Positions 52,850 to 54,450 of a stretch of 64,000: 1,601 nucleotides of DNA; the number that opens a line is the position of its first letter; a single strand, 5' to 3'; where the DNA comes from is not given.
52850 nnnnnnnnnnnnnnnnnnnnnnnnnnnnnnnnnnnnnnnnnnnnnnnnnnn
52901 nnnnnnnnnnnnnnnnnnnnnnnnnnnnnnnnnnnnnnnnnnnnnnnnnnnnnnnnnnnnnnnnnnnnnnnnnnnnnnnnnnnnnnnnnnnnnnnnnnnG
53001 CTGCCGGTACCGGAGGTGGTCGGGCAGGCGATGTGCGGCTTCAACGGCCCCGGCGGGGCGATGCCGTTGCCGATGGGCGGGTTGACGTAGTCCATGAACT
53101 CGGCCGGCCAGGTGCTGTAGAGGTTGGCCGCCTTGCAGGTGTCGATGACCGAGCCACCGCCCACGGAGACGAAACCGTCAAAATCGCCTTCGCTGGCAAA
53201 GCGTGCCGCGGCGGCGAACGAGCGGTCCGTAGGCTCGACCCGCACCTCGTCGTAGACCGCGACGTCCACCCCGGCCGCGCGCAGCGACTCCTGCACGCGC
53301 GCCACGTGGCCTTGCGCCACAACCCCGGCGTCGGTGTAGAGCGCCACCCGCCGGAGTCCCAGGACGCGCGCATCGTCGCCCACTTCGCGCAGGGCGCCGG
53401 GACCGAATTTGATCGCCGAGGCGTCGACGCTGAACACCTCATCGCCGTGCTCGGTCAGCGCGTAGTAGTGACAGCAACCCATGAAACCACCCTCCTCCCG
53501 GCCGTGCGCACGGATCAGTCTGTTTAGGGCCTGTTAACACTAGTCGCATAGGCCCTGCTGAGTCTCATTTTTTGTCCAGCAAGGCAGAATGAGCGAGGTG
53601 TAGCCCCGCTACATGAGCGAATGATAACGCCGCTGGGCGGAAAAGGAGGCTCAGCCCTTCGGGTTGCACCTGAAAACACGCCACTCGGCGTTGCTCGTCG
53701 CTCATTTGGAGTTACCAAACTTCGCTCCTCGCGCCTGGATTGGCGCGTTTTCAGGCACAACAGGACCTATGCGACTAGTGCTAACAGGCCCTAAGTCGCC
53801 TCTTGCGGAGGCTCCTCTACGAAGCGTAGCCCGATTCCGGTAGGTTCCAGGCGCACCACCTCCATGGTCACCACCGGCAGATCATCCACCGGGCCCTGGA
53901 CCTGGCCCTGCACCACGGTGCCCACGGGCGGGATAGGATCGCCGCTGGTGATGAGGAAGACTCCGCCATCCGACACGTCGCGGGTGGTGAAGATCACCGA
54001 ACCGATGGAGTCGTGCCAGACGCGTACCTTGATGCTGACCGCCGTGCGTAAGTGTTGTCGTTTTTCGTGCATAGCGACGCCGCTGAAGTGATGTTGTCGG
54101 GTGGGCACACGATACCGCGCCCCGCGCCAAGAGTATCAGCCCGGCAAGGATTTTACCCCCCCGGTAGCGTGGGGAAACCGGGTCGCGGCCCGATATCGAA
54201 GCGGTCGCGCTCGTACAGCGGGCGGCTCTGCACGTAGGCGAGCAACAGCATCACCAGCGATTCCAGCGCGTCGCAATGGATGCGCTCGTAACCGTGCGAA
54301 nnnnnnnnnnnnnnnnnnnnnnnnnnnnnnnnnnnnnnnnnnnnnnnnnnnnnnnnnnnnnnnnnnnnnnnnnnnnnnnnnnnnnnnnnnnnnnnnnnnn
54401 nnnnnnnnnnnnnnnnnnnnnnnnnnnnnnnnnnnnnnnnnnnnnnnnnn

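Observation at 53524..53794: MITE-like element with 29-bp terminal inverted repeats at the 3' end of the PilZ gene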

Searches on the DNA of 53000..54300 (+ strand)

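Call 4: search_rna_families(source=window, start=53000, end=54300, threshold=evalue, max_evalue=10, show_alignments=3)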
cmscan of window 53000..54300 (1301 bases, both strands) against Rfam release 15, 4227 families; matches with E-value up to 10: 1.
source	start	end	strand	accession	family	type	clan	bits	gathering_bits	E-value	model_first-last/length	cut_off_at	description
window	53947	54002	+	RF01122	sR39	Gene; snRNA; snoRNA; CD-box;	-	20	50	0.024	1-56/56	no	Small nucleolar RNA sR39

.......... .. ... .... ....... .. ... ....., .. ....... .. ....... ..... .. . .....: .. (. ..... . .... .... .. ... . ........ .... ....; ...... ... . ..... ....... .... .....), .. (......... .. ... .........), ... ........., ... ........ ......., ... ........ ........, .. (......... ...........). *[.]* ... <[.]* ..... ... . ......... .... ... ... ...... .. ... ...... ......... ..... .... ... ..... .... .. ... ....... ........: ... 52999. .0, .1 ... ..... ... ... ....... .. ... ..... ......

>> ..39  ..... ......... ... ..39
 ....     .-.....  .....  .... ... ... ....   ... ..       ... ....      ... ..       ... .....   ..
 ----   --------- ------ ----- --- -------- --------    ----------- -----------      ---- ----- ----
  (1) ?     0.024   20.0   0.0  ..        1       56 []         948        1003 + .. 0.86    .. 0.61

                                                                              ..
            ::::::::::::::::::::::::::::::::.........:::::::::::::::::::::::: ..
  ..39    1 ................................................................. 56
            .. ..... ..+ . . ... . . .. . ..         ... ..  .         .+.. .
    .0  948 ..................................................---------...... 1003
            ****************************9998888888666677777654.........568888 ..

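Call 19: search_dna_similar(query=window:53524-53794:+, collection=plasmids, mode=distant, max_evalue=0.01)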
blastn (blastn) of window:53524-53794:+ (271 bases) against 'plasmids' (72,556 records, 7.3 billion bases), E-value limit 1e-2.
Records with a match: 3; places in all: 5; records where one place covers at least 80% of the query: 0.
Best place of each record, by identity: 60-80% 3.
By first word of the organism name: Halomonas 1; Methylophaga 1; Candidatus 1.
By predicted mobility (MOB-suite, as given by PLSDB): non-mobilizable 2; conjugative 1.
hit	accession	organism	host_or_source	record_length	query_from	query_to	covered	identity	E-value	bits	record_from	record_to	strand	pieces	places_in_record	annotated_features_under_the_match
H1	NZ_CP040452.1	Halomonas sp. PA16-9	-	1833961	2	171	63%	68.8%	9e-7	62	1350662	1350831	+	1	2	none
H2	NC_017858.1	Methylophaga frappieri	-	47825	45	162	44%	71.2%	9e-7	61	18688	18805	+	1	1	none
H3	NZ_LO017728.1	Candidatus Magnetococcus massalia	-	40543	131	237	39%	74.3%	1e-4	54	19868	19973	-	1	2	none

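Call 20: search_dna_similar(query=window:53524-53794:+, collection=phages, mode=distant, max_evalue=0.01)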
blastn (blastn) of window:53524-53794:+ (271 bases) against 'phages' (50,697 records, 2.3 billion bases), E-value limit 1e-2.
No match.

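Call 21: get_annotated_region(hit=H1, flank=3000)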
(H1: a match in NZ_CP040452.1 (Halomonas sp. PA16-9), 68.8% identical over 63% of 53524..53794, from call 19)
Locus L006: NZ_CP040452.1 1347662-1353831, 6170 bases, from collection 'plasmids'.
description: Halomonas sp. PA16-9 plasmid p_unnamed1, complete sequence
organism: Halomonas sp. PA16-9 (NCBI taxid 2576841)
taxonomy: Bacteria; Pseudomonadota; Gammaproteobacteria; Oceanospirillales; Halomonadaceae; Halomonas; Halomonas sp. PA16-9
host: -; source: -; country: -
typing (MOB-suite, as given by PLSDB): non-mobilizable
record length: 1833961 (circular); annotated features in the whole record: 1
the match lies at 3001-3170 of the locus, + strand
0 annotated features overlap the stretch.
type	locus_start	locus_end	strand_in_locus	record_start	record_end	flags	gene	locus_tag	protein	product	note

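Call 22: get_annotated_region(hit=H2, flank=3000)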
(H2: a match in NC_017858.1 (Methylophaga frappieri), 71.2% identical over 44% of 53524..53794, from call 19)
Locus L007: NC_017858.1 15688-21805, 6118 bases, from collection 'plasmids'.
description: Methylophaga frappieri plasmid unnamed, complete sequence
organism: Methylophaga frappieri (NCBI taxid 754477)
taxonomy: Bacteria; Pseudomonadota; Gammaproteobacteria; Thiotrichales; Piscirickettsiaceae; Methylophaga; Methylophaga frappieri
host: -; source: -; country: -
typing (MOB-suite, as given by PLSDB): conjugative; replicon IncP; relaxase MOBP; mating-pair formation MPF_T
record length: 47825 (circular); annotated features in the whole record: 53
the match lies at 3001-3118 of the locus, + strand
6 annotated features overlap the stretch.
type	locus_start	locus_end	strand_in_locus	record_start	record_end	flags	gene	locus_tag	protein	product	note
CDS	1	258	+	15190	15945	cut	cysZ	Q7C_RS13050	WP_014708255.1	sulfate transporter CysZ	GO:0000103 - sulfate assimilation [Evidence IEA]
CDS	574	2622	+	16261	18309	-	-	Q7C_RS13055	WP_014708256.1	TonB-dependent receptor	-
CDS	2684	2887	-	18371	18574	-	-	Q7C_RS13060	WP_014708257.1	(2Fe-2S)-binding protein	-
CDS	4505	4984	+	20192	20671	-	-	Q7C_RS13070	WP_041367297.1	hypothetical protein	-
CDS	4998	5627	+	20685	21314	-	-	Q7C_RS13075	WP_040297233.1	muramidase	-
CDS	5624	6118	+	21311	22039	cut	-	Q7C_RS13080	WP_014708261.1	TraX family protein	-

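Call 23: get_annotated_region(hit=H3, flank=3000)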
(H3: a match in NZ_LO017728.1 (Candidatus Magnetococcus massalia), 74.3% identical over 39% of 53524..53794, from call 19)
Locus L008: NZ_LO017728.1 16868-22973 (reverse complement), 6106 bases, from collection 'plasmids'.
description: Candidatus Magnetococcus massalia strain MO-1 plasmid MAGMO_p1, complete sequence
organism: Candidatus Magnetococcus massalia (NCBI taxid 451514)
taxonomy: Bacteria; Pseudomonadota; Alphaproteobacteria; Magnetococcales; Magnetococcaceae; Magnetococcus; Candidatus Magnetococcus massalia
host: -; source: -; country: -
typing (MOB-suite, as given by PLSDB): non-mobilizable
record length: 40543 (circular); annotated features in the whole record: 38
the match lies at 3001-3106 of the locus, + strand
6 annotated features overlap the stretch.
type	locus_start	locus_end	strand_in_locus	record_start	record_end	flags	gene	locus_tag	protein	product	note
CDS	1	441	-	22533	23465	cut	secF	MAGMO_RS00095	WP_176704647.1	protein translocase subunit SecF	GO:0043952 - protein transport by the Sec complex [Evidence IEA]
CDS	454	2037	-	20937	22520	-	secD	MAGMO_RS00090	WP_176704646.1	protein translocase subunit SecD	GO:0043952 - protein transport by the Sec complex [Evidence IEA]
CDS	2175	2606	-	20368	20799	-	yajC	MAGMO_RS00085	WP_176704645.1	preprotein translocase subunit YajC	GO:0009306 - protein secretion [Evidence IEA]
CDS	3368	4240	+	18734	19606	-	-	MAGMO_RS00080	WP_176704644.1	HDOD domain-containing protein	-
CDS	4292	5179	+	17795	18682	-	-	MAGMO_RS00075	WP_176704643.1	MBL fold metallo-hydrolase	-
CDS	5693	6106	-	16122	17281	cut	-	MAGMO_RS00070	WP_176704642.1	IS3 family transposase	-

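Call 29: search_dna_similar(query=L006:3001-3269:+, collection=plasmids, mode=distant, max_evalue=0.001, max_rows=40)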
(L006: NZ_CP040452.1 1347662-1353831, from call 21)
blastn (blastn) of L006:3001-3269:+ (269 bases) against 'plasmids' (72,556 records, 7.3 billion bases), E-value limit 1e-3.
Records with a match: 4; places in all: 6; records where one place covers at least 80% of the query: 3.
Best place of each record, by identity: >=99% 1; 60-80% 3.
By first word of the organism name: Azotobacter 2; Halomonas 1; Pseudomonas 1.
By predicted mobility (MOB-suite, as given by PLSDB): non-mobilizable 2; mobilizable 1; conjugative 1.
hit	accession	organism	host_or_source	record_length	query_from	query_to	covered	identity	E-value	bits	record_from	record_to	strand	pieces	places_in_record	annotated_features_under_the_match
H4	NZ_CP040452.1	Halomonas sp. PA16-9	-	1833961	1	269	100%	100.0%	7e-135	486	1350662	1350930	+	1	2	none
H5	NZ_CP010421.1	Azotobacter chroococcum NCIMB 8003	cell culture,soil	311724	1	269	100%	73.1%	1e-29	137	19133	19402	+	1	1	none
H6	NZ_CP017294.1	Pseudomonas aeruginosa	Homo sapiens,blood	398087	1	269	100%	71.6%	6e-28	132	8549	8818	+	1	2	none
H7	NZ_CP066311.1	Azotobacter chroococcum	single,soil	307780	56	269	80%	74.1%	9e-26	123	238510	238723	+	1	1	none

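Call 31: get_annotated_region(hit=H5, flank=4000)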
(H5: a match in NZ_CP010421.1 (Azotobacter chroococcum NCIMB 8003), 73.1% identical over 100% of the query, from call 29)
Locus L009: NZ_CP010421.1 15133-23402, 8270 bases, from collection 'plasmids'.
description: Azotobacter chroococcum NCIMB 8003 plasmid pAcX50f, complete sequence
organism: Azotobacter chroococcum NCIMB 8003 (NCBI taxid 1328314)
taxonomy: Bacteria; Pseudomonadota; Gammaproteobacteria; Pseudomonadales; Pseudomonadaceae; Azotobacter; Azotobacter chroococcum; Azotobacter chroococcum NCIMB 8003
host: -; source: cell culture,soil; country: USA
typing (MOB-suite, as given by PLSDB): mobilizable; relaxase MOBH
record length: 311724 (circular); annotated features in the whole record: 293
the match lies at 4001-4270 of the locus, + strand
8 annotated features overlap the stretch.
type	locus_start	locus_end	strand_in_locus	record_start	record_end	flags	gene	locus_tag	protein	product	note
CDS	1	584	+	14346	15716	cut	-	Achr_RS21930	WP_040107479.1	IS1182 family transposase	-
CDS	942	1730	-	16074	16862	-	-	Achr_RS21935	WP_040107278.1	SDR family oxidoreductase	-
CDS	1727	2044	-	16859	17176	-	-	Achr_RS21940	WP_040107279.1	nuclear transport factor 2 family protein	-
CDS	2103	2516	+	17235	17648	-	-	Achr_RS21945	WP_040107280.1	helix-turn-helix domain-containing protein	-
CDS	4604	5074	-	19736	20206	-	-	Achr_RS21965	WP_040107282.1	RidA family protein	-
CDS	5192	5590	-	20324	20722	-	-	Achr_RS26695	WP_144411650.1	hypothetical protein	-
CDS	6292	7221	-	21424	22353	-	-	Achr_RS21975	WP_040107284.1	malate dehydrogenase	-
CDS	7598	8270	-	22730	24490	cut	-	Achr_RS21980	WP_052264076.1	DUF4942 domain-containing protein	-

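Call 32: get_annotated_region(hit=H6, flank=4000)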
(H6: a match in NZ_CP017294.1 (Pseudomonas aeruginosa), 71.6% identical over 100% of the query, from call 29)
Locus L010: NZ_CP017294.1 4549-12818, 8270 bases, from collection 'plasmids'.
description: Pseudomonas aeruginosa strain PA83 plasmid unnamed1, complete sequence
organism: Pseudomonas aeruginosa (NCBI taxid 287)
taxonomy: Bacteria; Pseudomonadota; Gammaproteobacteria; Pseudomonadales; Pseudomonadaceae; Pseudomonas; Pseudomonas aeruginosa
host: -; source: Homo sapiens,blood; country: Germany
typing (MOB-suite, as given by PLSDB): conjugative; replicon IncP; relaxase MOBP; mating-pair formation MPF_T
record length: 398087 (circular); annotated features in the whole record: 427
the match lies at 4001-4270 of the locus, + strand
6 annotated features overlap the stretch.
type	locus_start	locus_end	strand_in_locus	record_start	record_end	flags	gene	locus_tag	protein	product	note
CDS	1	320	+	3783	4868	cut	-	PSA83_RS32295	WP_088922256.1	YCF48-related protein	-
CDS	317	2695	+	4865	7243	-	-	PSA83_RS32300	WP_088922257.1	MMPL family transporter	-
CDS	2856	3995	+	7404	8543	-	-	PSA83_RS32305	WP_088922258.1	acyl-CoA dehydrogenase family protein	-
CDS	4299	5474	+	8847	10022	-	-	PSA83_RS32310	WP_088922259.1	CaiB/BaiF CoA-transferase family protein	-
CDS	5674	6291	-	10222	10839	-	-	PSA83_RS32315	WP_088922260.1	RluA family pseudouridine synthase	GO:0001522 - pseudouridine synthesis [Evidence IEA]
CDS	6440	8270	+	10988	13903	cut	-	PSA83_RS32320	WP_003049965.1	Tn3-like element IS1071 family transposase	GO:0006313 - DNA transposition [Evidence IEA]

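Call 33: get_annotated_region(hit=H7, flank=4000)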
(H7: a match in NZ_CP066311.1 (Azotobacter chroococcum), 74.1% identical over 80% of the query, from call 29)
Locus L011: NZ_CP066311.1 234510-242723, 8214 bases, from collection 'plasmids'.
description: Azotobacter chroococcum strain HR1 plasmid unnamed1, complete sequence
organism: Azotobacter chroococcum (NCBI taxid 353)
taxonomy: Bacteria; Pseudomonadota; Gammaproteobacteria; Pseudomonadales; Pseudomonadaceae; Azotobacter; Azotobacter chroococcum
host: -; source: single,soil; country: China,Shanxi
typing (MOB-suite, as given by PLSDB): non-mobilizable
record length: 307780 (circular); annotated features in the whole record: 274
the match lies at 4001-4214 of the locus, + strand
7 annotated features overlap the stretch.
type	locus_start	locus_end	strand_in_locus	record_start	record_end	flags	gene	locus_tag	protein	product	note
CDS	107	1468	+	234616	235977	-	-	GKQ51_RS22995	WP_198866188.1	IS701 family transposase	-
CDS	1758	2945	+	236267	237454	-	-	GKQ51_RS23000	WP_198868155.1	MFS transporter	GO:0055085 - transmembrane transport [Evidence IEA]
CDS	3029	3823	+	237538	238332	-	-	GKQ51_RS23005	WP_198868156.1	SDR family oxidoreductase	-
CDS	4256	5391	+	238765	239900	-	-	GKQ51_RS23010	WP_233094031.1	IS630 family transposase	-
CDS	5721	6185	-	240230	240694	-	-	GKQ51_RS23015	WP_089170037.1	heme-degrading domain-containing protein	-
CDS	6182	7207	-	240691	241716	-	-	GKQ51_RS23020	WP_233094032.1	oxidoreductase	-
CDS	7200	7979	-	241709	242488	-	-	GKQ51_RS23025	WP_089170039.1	DeoR/GlpR family DNA-binding transcription regulator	-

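Call 40: search_rna_families(sources=[L006, L010, L016, L023, L027, L031, L041, L049], threshold=evalue, max_evalue=0.1)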
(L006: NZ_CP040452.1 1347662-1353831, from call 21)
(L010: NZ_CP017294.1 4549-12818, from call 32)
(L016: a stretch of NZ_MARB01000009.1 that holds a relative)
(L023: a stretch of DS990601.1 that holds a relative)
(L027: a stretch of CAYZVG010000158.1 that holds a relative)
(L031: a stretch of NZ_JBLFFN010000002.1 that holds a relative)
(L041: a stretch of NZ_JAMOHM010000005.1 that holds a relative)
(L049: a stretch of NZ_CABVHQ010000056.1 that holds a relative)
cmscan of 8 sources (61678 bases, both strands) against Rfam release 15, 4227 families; matches with E-value up to 0.1: 6.
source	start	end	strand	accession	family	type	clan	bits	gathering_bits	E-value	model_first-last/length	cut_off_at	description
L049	4179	4325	+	RF04159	MIR1437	Gene; miRNA;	-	63.4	168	1.9e-08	1-192/192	no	MIR1437 microRNA precursor family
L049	4179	4325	-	RF04159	MIR1437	Gene; miRNA;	-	59.9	168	1.1e-07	1-192/192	no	MIR1437 microRNA precursor family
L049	1959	2071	+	RF03599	MIR1883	Gene; miRNA;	-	40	128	0.0011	1-118/118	no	MIR1883 microRNA precursor family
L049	5113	5212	-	RF00640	MIR167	Gene; miRNA;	-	38.9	100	0.00027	1-89/89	no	MIR167 microRNA precursor family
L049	1963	2062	-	RF03413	MIR904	Gene; miRNA;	-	28.8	80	0.09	1-141/141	no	MIR904 microRNA precursor family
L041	4181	4284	+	RF01781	ASdes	Gene; sRNA;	-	27.7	40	0.035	1-68/68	no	ASdes TB sRNA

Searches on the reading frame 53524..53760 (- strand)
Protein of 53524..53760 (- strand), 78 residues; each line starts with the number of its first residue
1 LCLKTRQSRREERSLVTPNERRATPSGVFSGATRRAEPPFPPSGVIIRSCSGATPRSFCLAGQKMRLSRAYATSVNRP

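Call 84: search_protein_families(library=pfam, proteins=[window:53524-53760:-], max_evalue=1)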
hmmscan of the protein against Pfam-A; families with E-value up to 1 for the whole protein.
window:53524-53760:- (78 aa): 0 families

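Call 85: find_homologous_proteins(query=window:53527-53760:-, max_evalue=0.001)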
Query window:53527-53760:- (78 aa): 6 proteins with E <= 0.001 among 9 candidates.
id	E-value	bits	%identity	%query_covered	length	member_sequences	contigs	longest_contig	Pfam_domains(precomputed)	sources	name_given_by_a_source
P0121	1.1e-26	110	76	97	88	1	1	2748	-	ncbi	ncbi:MAG: hypothetical protein ABW138_10390, partial [Candidatus Thiodiazotropha sp. 4PDIVS1]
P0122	1.4e-26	110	77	100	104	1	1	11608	-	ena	-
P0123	2.1e-18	84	83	69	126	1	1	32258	-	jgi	jgi:hypothetical protein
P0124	9.6e-15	72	62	83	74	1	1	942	-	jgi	-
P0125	1.5e-14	71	81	60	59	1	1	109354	-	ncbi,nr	ncbi:MAG: hypothetical protein KME69_13315, partial [Candidatus Thiodiazotropha sp. (ex Codakia orbi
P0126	1.7e-13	68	75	65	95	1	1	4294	-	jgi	jgi:hypothetical protein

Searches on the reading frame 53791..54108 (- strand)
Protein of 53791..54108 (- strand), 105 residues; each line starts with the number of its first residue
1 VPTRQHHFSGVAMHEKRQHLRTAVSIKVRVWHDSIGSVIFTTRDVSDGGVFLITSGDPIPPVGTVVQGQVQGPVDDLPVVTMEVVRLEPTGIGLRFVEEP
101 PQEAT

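Call 52: search_protein_families(library=pfam, proteins=[window:53791-54108:-])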
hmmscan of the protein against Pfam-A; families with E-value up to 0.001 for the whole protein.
window:53791-54108:- (105 aa): 1 family
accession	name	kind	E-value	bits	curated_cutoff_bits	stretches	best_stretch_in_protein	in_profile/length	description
PF07238.19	PilZ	-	9.2e-11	42.4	22.5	1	15-102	1-91/102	PilZ domain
